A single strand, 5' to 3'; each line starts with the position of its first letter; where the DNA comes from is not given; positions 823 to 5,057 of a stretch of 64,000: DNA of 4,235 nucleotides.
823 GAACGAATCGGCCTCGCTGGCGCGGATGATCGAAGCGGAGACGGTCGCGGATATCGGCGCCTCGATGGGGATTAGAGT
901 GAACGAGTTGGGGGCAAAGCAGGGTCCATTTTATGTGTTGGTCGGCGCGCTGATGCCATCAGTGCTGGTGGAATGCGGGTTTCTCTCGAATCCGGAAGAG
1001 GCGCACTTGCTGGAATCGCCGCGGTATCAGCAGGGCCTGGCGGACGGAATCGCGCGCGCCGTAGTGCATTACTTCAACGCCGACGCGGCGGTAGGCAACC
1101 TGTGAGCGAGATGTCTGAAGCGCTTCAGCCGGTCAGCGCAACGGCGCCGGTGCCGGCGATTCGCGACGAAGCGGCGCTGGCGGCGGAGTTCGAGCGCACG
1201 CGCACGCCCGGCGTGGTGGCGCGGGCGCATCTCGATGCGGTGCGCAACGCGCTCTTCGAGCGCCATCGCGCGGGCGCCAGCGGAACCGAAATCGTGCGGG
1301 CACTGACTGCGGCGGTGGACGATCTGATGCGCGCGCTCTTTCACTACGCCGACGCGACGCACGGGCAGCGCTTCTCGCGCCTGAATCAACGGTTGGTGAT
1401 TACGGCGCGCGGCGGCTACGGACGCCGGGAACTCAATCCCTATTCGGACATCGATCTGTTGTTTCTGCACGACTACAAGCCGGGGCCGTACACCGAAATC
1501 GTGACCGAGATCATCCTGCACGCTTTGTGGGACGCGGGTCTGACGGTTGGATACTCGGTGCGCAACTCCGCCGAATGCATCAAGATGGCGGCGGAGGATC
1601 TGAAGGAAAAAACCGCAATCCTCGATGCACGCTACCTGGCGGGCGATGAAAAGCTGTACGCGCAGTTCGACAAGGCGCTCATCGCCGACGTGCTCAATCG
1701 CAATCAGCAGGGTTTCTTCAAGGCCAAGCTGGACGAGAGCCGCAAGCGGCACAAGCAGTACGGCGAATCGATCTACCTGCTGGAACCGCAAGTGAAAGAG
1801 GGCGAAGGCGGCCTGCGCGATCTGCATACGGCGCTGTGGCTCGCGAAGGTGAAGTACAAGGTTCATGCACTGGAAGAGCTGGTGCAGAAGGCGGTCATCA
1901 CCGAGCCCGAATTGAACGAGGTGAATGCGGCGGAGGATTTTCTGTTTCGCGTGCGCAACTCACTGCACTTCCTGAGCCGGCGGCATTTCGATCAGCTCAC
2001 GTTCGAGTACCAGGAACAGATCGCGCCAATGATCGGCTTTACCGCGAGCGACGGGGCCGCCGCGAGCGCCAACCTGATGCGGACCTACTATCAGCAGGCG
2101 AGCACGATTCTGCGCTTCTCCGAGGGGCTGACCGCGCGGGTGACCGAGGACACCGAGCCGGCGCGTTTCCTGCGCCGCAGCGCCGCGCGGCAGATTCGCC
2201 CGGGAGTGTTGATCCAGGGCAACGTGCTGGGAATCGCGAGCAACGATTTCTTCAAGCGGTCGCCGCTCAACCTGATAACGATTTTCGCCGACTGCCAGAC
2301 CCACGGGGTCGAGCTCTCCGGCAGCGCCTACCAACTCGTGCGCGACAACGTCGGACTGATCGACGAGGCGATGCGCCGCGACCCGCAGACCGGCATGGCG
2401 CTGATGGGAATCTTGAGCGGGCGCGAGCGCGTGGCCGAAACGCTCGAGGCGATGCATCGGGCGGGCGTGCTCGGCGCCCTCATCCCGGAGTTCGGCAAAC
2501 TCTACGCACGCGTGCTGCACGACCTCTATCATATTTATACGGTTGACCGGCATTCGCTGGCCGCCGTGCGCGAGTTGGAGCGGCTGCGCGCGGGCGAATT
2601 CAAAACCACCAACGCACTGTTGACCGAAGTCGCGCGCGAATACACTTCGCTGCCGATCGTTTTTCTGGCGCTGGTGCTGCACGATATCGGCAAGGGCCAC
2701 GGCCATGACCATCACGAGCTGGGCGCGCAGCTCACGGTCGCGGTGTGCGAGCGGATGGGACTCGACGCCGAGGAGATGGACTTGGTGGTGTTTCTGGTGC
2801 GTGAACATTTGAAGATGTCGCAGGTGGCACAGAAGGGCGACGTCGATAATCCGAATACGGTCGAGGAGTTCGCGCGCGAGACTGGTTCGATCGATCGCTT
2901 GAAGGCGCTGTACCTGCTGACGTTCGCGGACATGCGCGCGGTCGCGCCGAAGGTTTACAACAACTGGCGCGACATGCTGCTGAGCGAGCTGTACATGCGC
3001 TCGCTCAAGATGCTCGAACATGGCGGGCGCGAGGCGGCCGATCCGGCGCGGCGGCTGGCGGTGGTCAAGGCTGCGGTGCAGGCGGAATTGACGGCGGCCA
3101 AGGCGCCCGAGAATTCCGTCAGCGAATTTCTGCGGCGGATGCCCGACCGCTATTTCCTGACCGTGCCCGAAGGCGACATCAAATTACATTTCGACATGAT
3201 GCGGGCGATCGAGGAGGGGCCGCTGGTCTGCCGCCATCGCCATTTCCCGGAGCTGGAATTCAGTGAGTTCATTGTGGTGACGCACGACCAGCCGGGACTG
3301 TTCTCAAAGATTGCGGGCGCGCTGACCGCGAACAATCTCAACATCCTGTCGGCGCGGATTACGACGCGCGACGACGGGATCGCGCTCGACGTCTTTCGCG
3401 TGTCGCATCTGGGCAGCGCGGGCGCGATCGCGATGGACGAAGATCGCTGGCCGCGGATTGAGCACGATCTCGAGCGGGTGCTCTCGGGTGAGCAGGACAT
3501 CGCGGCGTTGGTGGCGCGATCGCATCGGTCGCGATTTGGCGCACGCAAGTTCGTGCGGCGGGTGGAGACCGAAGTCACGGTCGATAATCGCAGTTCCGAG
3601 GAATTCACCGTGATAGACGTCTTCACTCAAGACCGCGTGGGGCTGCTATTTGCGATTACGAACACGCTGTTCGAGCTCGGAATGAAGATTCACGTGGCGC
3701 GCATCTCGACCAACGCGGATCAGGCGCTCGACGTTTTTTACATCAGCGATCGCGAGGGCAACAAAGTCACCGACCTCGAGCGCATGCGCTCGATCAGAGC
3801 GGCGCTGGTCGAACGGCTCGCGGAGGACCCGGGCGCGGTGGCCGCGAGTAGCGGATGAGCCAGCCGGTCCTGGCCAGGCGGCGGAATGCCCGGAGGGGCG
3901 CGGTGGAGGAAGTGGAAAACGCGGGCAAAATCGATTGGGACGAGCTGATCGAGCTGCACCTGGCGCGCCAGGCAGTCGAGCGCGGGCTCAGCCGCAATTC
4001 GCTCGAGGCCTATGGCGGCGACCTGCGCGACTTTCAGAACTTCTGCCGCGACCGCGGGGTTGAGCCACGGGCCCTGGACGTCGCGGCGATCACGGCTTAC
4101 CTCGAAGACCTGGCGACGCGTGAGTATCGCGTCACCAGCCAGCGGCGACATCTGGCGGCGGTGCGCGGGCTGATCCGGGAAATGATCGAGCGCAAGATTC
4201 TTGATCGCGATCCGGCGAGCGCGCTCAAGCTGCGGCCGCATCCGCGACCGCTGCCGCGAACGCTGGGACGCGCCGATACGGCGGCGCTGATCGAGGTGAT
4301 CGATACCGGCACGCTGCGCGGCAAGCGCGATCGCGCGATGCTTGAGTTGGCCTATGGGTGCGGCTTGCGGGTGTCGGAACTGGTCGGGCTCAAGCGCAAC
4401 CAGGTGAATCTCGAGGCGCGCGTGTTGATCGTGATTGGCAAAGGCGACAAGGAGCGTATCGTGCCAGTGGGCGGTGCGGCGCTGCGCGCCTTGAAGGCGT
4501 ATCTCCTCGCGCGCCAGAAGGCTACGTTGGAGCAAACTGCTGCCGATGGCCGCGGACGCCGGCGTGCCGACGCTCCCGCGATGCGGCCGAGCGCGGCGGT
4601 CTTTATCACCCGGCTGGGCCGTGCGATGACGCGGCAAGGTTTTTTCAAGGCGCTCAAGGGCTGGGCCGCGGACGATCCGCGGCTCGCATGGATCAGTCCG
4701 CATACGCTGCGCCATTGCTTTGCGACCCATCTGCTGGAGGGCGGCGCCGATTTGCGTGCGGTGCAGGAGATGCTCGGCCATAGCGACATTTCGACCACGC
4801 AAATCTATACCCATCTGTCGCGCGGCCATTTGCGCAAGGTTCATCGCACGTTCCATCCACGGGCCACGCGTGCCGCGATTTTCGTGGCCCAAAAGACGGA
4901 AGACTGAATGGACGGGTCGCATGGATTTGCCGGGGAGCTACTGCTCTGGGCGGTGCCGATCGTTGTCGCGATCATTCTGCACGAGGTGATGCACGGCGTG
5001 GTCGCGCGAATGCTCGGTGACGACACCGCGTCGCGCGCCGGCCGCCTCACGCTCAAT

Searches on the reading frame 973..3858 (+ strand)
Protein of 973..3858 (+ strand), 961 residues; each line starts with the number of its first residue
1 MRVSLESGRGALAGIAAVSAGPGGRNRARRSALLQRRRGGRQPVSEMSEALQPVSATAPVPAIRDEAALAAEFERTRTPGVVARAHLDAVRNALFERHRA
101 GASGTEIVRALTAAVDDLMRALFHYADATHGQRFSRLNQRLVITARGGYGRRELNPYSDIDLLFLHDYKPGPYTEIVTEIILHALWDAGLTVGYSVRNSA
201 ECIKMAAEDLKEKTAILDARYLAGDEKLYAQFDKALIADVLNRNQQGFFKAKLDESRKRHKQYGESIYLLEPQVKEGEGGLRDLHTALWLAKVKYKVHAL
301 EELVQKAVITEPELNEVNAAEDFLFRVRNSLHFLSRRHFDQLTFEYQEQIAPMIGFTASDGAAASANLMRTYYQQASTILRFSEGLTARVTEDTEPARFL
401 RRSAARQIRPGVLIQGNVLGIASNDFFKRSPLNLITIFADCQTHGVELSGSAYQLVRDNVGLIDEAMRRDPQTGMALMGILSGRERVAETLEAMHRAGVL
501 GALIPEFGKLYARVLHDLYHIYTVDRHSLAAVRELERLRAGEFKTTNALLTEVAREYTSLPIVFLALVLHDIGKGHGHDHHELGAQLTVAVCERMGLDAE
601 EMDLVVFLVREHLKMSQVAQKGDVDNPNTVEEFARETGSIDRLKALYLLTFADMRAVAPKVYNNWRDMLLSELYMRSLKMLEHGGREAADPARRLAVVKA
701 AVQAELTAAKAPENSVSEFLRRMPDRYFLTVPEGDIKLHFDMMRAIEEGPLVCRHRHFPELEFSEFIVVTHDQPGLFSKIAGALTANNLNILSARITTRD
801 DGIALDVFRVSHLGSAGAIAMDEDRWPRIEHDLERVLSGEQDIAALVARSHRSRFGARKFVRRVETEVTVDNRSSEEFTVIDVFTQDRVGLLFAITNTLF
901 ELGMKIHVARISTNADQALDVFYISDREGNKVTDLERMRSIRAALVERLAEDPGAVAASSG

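Call 63: search_protein_families(library=pfam, proteins=[window:973-3858:+], max_evalue=0.0001)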
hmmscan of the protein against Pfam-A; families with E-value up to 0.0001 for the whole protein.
window:973-3858:+ (961 aa): 7 families
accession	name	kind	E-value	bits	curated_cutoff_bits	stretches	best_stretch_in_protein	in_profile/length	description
PF08335.16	GlnD_UR_UTase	-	5.9e-40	137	21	1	248-385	2-139/141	GlnD PII-uridylyltransferase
PF01842.31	ACT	-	1.5e-13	50.7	27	1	767-813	4-52/66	ACT domain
PF24931.1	ACT_ACR9_3rd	-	6.7e-10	39.3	27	1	867-949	1-84/98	ACR9-like, ACT-like domain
PF22754.3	bHLH-TF_ACT-like_plant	-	5.4e-09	36.6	27.6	0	868-929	2-59/75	Plant bHLH transcription factor, ACT-like domain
PF13291.12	ACT_4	-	3e-06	28.3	27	0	768-804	11-48/80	ACT domain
PF01966.28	HD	-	1.7e-05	25.5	22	1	552-619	14-92/116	HD domain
PF03710.21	GlnE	-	7.7e-05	22.6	24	0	111-169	101-158/252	Glutamate-ammonia ligase adenylyltransferase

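Call 95: find_encoding_contigs(protein=window:973-3858:+, flank=10000, max_places=3)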
Protein window:973-3858:+ (961 aa): no gene with exactly this product is on record in the collection.

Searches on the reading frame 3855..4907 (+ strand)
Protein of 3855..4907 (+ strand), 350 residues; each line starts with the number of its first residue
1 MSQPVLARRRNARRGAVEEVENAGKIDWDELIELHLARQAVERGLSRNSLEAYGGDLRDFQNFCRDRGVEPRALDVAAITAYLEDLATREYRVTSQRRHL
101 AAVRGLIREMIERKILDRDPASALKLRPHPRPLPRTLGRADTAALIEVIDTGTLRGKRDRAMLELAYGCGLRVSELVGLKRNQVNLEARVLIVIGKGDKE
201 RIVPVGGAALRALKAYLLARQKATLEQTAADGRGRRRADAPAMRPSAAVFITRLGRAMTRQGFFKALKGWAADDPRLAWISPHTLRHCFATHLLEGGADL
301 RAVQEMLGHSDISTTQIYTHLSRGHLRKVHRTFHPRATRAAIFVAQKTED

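Call 63: search_protein_families(library=pfam, proteins=[window:3855-4907:+], max_evalue=0.0001)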
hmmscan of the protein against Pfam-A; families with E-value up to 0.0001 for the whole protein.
window:3855-4907:+ (350 aa): 3 families
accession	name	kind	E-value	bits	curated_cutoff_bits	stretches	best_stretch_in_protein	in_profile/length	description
PF00589.27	Phage_integrase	-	1e-41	143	27.1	1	142-322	8-169/172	Phage integrase family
PF02899.23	Phage_int_SAM_1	-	5.6e-12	46.2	22.3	1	40-114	9-83/83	Phage integrase, N-terminal SAM-like domain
PF13495.12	Phage_int_SAM_4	-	8.3e-07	29.8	27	1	43-115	12-83/85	Phage integrase, N-terminal SAM-like domain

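Call 65: search_protein_families(library=ncbifam, proteins=[window:3855-4907:+], max_evalue=0.00001)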
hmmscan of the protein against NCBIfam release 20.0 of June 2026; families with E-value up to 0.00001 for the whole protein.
window:3855-4907:+ (350 aa): 11 families
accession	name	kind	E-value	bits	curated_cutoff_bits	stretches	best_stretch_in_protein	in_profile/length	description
NF001399.0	PRK00283.1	subfamily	3e-92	309.1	279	1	30-337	7-299/300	tyrosine recombinase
TIGR02225.1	recomb_XerD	equivalog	3e-87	292.7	329.6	1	37-337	5-290/290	site-specific tyrosine recombinase XerD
TIGR02224.1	recomb_XerC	equivalog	3.8e-80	269.4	335.15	1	39-338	7-294/295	tyrosine recombinase XerC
NF002331.0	PRK01287.1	subfamily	6.9e-52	176.6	371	1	31-341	29-332/365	site-specific tyrosine recombinase XerC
NF040815.2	recomb_XerA_Arch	equivalog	1.3e-46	159.3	220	1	43-329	10-262/263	site-specific tyrosine recombinase/integron integrase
TIGR02249.1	integrase_gron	subfamily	2.3e-37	129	265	2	280-329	259-308/315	integron integrase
NF003462.0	PRK05084.1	equivalog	2.8e-24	85.5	267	2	157-223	195-261/360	tyrosine recombinase XerS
NF011946.0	PRK15417.1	equivalog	3e-22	79.2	435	2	257-323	251-317/337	integron integrase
NF007371.0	PRK09871.1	subfamily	3.1e-15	56.2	222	1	140-320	10-173/198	tyrosine-type DNA invertase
NF007370.0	PRK09870.1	subfamily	1.5e-12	47.6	221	1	138-330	14-188/200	tyrosine-type DNA invertase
NF002685.0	PRK02436.1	equivalog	4.2e-09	36.6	178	0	42-217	11-171/245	site-specific tyrosine recombinase XerD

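Call 96: find_encoding_contigs(protein=window:3855-4907:+, flank=10000, max_places=2)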
Protein window:3855-4907:+ (350 aa): 7 contigs read that carry it; 2 places shown.
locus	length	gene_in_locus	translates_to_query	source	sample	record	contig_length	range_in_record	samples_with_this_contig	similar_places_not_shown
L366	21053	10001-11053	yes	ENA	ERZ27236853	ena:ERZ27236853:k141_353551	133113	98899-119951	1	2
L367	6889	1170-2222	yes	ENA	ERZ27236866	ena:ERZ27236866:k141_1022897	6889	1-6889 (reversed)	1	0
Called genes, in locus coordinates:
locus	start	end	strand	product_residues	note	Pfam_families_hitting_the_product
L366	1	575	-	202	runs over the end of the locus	PF12804:NTP_transf_3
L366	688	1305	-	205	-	PF07819:PGAP1 (faint), PF00561:Abhydrolase_1 (weak), PF02089:Palm_thioest (weak), PF12697:Abhydrolase_6 (weak)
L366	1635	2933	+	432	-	-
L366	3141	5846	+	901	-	PF01624:MutS_I, PF05188:MutS_II, PF05192:MutS_III, PF05190:MutS_IV, PF00488:MutS_V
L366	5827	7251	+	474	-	PF01520:Amidase_3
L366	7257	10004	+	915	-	PF08335:GlnD_UR_UTase, PF27444:GlnD_3rd, PF01966:HD (weak), PF01842:ACT, PF13291:ACT_4 (faint), PF22754:bHLH-TF_ACT-like_plant (faint), PF24931:ACT_ACR9_3rd, PF26956:ACT_ACR_D1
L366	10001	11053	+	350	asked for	PF02899:Phage_int_SAM_1, PF13495:Phage_int_SAM_4 (weak), PF00589:Phage_integrase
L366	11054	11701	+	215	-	PF02163:Peptidase_M50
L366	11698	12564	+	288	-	PF02616:SMC_ScpA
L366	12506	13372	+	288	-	PF04079:SMC_ScpB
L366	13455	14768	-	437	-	PF00772:DnaB, PF03796:DnaB_C, PF13481:AAA_25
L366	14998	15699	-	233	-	PF01694:Rhomboid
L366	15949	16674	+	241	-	PF01738:DLH, PF00326:Peptidase_S9 (faint), PF20408:Abhydrolase_11 (weak)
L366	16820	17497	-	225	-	PF14512:TM1586_NiRdase (faint), PF00881:Nitroreductase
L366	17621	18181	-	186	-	PF00903:Glyoxalase, PF13669:Glyoxalase_4 (weak)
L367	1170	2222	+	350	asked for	PF02899:Phage_int_SAM_1, PF13495:Phage_int_SAM_4 (weak), PF00589:Phage_integrase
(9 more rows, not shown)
